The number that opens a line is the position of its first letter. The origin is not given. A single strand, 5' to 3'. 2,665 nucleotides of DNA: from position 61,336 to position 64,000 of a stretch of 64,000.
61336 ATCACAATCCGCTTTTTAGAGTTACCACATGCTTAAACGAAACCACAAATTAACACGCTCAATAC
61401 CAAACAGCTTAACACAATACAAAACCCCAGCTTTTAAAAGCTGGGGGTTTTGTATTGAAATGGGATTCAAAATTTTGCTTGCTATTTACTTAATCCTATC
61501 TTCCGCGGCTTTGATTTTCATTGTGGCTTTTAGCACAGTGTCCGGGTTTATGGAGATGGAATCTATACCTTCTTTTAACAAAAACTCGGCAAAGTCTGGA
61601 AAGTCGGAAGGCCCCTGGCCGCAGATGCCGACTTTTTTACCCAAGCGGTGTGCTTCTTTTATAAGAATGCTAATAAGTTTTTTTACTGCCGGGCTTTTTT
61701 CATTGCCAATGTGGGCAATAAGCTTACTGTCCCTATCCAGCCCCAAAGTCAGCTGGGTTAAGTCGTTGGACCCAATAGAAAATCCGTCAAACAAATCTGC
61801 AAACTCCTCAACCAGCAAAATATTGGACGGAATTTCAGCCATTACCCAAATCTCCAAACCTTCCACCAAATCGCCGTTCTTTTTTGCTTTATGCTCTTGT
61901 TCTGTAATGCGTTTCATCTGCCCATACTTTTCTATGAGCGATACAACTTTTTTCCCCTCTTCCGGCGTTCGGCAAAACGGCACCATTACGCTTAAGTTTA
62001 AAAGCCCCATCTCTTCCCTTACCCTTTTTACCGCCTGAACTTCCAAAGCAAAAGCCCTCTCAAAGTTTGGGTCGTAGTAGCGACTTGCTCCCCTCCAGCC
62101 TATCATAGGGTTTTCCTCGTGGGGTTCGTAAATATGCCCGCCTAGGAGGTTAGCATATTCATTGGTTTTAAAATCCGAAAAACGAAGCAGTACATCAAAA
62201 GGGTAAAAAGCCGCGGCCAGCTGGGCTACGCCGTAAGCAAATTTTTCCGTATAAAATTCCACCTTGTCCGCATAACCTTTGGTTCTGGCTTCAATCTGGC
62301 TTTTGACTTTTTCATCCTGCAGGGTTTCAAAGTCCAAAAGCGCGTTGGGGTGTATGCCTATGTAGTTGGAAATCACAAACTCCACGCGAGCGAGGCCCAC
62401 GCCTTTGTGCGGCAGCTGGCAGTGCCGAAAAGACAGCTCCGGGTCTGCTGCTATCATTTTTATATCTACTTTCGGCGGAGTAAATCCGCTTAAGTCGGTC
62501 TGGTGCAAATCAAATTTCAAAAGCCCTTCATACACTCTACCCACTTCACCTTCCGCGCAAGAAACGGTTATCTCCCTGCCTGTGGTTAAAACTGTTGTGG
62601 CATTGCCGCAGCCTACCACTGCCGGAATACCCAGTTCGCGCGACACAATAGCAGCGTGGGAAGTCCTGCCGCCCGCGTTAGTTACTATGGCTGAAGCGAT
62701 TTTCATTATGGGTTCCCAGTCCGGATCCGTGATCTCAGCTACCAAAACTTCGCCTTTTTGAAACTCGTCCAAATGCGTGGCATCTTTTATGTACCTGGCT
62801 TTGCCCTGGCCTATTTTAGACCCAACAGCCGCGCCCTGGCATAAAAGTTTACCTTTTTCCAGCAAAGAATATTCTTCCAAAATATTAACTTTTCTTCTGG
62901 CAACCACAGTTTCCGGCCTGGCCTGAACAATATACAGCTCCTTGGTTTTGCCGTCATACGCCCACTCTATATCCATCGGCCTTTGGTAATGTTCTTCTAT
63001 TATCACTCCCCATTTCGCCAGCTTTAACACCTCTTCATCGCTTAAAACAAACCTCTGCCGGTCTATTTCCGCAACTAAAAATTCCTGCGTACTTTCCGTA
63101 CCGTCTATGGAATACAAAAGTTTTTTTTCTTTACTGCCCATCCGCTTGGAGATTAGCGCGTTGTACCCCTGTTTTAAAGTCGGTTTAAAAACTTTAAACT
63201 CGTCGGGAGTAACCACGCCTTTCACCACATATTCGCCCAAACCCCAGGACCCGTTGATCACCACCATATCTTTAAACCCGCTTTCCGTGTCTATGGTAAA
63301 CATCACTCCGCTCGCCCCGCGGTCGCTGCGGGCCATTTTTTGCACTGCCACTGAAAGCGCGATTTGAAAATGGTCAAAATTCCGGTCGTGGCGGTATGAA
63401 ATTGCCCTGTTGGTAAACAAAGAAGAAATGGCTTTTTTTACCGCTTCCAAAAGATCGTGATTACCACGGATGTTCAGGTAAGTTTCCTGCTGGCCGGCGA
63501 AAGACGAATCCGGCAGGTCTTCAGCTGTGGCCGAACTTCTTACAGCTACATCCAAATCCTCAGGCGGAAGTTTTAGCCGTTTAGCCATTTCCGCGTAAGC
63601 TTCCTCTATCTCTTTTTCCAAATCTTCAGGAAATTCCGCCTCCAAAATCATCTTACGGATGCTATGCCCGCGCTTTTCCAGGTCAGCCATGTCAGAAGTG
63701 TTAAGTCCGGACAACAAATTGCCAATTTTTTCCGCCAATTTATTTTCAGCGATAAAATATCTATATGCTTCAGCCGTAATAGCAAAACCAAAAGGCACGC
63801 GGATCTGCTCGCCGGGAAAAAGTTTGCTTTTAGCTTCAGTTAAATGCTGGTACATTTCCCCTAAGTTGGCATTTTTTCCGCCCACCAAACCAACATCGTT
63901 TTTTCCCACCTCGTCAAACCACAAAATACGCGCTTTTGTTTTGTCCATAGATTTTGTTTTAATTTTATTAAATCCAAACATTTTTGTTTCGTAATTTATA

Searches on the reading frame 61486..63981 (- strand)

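Call 58: search_protein_families(library=pfam, proteins=[window:61486-63981:-], max_evalue=0.001)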
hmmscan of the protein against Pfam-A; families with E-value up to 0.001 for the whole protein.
window:61486-63981:- (831 aa): 3 families
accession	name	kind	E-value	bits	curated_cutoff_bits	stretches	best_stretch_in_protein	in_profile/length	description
PF01326.24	PPDK_N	-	3.9e-122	408.1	27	1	31-368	2-320/328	Pyruvate phosphate dikinase, AMP/ATP-binding domain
PF02896.24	PEP-utilizers_C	-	1.1e-55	189.3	22.8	1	505-826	20-291/293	PEP-utilising enzyme, PEP-binding domain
PF00391.29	PEP-utilizers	-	6.1e-27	93.5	23.1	1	407-478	1-72/72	PEP-utilising enzyme, mobile domain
